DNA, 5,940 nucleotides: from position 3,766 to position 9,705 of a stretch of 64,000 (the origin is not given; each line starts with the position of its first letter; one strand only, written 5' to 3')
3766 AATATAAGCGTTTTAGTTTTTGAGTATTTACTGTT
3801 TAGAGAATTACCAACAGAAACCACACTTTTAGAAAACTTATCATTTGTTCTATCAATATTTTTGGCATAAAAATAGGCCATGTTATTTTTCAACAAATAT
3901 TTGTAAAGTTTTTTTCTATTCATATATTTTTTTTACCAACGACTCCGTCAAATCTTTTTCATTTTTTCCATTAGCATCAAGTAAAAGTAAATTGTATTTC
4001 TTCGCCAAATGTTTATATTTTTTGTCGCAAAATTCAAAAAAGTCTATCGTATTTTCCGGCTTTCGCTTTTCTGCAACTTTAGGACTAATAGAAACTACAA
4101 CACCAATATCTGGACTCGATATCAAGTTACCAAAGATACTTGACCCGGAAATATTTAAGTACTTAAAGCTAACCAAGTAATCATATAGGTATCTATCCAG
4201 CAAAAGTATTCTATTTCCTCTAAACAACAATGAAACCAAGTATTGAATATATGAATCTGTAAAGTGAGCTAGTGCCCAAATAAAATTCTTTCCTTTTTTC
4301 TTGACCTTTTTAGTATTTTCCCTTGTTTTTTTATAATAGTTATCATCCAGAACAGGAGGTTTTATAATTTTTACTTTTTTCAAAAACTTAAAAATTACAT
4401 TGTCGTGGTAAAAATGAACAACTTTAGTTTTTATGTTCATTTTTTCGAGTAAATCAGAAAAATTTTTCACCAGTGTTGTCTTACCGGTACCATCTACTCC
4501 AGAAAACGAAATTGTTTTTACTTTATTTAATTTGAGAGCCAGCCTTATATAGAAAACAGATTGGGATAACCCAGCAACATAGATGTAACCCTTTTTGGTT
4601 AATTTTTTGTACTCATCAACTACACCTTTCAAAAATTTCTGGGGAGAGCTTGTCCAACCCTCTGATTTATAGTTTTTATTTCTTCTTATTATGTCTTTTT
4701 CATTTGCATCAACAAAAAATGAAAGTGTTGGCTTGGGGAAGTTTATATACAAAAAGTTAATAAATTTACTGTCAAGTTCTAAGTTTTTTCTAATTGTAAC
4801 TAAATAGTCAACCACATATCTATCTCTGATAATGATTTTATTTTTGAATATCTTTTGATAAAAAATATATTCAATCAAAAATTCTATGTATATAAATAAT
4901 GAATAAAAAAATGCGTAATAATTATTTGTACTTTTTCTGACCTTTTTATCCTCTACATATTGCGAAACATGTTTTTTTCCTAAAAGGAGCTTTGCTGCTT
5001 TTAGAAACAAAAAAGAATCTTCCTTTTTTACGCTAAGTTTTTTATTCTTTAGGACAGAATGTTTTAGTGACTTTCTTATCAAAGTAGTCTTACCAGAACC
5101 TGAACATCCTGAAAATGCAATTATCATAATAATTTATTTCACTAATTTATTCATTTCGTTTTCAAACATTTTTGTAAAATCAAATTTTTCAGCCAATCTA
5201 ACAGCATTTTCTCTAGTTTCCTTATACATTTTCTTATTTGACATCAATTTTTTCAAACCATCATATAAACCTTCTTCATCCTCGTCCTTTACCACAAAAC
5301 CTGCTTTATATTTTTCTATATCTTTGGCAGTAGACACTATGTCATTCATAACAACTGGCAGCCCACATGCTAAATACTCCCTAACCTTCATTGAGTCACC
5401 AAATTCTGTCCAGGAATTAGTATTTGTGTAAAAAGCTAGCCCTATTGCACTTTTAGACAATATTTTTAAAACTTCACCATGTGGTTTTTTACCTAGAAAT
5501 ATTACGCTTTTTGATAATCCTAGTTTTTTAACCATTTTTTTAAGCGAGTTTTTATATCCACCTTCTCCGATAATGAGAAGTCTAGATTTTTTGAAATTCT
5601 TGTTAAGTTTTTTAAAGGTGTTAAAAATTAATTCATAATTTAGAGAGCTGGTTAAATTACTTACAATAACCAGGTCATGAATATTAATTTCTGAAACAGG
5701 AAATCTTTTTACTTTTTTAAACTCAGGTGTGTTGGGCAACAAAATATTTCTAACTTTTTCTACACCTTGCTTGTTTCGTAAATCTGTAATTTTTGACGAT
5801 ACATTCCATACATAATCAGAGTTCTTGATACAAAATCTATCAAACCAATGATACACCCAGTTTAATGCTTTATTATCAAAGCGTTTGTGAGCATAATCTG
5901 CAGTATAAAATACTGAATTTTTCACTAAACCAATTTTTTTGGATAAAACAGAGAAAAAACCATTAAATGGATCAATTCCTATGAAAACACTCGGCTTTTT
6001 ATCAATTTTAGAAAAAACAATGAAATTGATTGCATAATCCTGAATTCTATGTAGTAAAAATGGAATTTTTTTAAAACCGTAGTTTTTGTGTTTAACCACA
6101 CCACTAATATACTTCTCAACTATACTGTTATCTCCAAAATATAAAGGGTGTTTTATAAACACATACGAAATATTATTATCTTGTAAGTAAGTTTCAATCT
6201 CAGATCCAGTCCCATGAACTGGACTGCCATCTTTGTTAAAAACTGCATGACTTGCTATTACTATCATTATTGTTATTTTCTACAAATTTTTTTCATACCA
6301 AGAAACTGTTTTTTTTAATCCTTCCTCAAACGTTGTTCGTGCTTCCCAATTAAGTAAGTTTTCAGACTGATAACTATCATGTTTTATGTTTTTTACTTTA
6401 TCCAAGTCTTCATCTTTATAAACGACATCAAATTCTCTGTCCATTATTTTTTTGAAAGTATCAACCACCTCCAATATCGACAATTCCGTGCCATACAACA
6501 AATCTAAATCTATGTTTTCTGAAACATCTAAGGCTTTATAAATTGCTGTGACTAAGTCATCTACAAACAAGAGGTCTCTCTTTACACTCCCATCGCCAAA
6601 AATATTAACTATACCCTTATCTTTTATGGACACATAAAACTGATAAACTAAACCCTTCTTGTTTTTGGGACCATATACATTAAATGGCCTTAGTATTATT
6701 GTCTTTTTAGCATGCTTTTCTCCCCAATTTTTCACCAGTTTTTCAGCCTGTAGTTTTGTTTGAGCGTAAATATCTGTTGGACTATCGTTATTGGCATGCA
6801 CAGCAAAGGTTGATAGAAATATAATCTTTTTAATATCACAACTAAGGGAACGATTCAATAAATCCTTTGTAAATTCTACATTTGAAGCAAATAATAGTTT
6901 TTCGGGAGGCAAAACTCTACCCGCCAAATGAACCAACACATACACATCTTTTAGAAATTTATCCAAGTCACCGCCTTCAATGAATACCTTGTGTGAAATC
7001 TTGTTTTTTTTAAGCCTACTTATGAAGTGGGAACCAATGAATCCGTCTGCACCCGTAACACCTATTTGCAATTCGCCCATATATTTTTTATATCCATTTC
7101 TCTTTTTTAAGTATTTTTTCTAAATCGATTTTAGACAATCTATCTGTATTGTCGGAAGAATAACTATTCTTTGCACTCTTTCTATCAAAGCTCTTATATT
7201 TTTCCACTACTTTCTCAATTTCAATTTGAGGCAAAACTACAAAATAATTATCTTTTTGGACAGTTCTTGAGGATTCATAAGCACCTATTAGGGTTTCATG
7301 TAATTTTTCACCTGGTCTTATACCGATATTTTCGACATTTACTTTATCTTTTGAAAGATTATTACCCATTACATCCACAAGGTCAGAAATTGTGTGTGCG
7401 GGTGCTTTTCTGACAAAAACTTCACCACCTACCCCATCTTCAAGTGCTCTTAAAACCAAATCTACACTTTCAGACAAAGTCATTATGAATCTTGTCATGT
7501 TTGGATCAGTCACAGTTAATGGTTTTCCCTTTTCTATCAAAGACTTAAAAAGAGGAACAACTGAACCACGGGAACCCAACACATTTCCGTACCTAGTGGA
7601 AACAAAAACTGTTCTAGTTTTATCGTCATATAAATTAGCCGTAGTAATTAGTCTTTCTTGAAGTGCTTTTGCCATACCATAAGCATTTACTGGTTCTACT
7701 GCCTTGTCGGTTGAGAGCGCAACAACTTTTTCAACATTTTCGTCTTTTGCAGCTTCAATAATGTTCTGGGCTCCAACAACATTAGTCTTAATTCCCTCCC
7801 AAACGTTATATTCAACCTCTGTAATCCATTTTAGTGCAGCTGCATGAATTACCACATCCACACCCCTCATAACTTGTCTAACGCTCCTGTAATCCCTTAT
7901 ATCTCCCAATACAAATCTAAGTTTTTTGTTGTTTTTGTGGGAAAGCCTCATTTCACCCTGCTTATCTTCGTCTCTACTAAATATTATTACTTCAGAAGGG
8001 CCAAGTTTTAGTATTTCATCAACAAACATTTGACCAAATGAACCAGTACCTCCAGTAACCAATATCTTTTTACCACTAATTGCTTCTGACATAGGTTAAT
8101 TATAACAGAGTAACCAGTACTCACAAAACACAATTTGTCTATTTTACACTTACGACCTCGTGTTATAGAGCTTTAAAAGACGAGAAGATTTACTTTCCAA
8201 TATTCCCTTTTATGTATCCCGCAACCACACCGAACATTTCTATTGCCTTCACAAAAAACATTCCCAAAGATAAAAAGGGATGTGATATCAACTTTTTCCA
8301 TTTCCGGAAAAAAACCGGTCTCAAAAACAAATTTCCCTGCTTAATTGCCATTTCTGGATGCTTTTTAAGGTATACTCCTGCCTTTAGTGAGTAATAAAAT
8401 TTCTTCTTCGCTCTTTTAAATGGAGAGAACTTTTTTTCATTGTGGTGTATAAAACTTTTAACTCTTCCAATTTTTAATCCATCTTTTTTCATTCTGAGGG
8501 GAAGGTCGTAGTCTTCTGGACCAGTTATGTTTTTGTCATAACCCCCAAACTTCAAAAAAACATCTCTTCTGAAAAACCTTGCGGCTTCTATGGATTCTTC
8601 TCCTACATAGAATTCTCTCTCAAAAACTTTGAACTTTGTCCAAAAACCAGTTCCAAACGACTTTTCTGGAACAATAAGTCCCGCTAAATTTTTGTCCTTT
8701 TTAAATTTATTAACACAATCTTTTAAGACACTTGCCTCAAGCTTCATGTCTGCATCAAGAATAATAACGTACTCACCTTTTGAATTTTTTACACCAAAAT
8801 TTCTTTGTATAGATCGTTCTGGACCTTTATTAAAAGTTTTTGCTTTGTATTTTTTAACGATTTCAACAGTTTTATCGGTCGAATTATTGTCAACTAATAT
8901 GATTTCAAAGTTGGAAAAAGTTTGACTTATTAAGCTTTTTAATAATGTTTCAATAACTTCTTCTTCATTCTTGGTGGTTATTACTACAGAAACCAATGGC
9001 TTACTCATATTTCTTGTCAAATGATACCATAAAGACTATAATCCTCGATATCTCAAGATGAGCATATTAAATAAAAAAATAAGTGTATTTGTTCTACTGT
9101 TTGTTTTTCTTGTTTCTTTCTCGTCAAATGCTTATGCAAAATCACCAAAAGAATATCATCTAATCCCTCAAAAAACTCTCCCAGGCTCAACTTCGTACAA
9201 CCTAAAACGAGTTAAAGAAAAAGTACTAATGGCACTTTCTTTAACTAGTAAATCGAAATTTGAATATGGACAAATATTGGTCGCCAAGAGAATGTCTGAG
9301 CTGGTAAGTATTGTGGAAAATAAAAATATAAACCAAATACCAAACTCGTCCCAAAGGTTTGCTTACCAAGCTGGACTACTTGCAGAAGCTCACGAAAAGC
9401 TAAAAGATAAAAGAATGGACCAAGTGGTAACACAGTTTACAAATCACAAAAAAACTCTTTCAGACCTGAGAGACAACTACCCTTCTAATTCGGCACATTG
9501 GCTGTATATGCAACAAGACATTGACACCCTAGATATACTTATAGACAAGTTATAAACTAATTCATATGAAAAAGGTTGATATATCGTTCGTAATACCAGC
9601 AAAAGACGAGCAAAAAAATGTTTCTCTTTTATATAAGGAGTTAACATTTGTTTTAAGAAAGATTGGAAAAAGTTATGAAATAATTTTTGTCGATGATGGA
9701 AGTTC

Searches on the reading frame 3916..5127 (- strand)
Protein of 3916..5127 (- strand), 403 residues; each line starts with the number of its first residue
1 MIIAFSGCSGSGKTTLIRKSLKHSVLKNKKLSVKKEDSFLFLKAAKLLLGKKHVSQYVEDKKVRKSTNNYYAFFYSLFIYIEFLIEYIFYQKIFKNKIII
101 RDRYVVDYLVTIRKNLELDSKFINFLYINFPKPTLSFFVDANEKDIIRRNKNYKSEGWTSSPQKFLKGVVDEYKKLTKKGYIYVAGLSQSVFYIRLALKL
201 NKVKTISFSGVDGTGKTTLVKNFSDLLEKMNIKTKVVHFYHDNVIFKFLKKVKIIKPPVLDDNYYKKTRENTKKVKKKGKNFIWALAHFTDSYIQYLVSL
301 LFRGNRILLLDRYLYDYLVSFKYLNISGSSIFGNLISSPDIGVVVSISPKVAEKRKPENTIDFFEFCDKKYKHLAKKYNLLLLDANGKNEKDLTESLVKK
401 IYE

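Call 72: search_protein_families(library=pfam, proteins=[window:3916-5127:-], max_evalue=0.001)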
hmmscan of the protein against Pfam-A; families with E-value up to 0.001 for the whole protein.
window:3916-5127:- (403 aa): 20 families
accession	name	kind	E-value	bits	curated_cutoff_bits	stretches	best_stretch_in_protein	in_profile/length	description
PF02223.23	Thymidylate_kin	-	1.1e-10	41.9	27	0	6-184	2-171/185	Thymidylate kinase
PF03205.20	MobB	-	1.4e-06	28.7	26.6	0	2-34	1-33/133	Molybdopterin guanine dinucleotide synthesis protein B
PF13401.12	AAA_22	-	2.3e-06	28.4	27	0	2-24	7-29/130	AAA domain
PF13521.12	AAA_28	-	4.4e-06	27.4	27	0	206-243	2-34/164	AAA domain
PF00448.28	SRP54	-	7e-06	26.2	22.7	0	2-39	3-40/196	SRP54-type protein, GTPase domain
PF01443.25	Viral_helicase1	-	1.2e-05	25.6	21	0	5-29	3-26/228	Viral superfamily 1 RNA helicase core domain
PF00005.33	ABC_tran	-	2e-05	25.6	25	0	196-229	4-37/137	ABC transporter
PF05729.18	NACHT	-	6.2e-05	23.3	26.7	0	205-242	2-35/167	NACHT domain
PF00931.28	NB-ARC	-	7.9e-05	22.5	23.5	0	2-24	20-42/248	NB-ARC domain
PF00485.24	PRK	-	8.7e-05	22.9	22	0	206-254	2-50/196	Phosphoribulokinase / Uridine kinase family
PF02367.23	TsaE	-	0.00015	22.2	26.6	0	195-228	13-46/128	Threonylcarbamoyl adenosine biosynthesis protein TsaE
PF03193.22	RsgA_GTPase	-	0.00022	21.5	30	0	2-34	108-140/174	RsgA GTPase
PF25201.1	nSTAND6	-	0.00024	21.6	27.7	0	196-226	11-41/148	Novel STAND NTPase 6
PF00004.35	AAA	-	0.00026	21.9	21.2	0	208-240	3-35/131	ATPase family associated with various cellular activities (AAA)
PF02492.25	cobW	-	0.0003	20.9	20.7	0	3-30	3-29/180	CobW/HypB/UreG, nucleotide-binding domain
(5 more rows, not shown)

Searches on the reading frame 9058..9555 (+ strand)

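Call 72: search_protein_families(library=pfam, proteins=[window:9058-9555:+], max_evalue=0.001)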
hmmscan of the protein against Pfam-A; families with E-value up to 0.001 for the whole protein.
window:9058-9555:+ (165 aa): 1 family
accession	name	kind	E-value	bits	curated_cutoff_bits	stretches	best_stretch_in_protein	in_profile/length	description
PF18915.5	DUF5667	-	1.7e-06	28.8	27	1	40-142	2-97/99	Domain of unknown function (DUF5667)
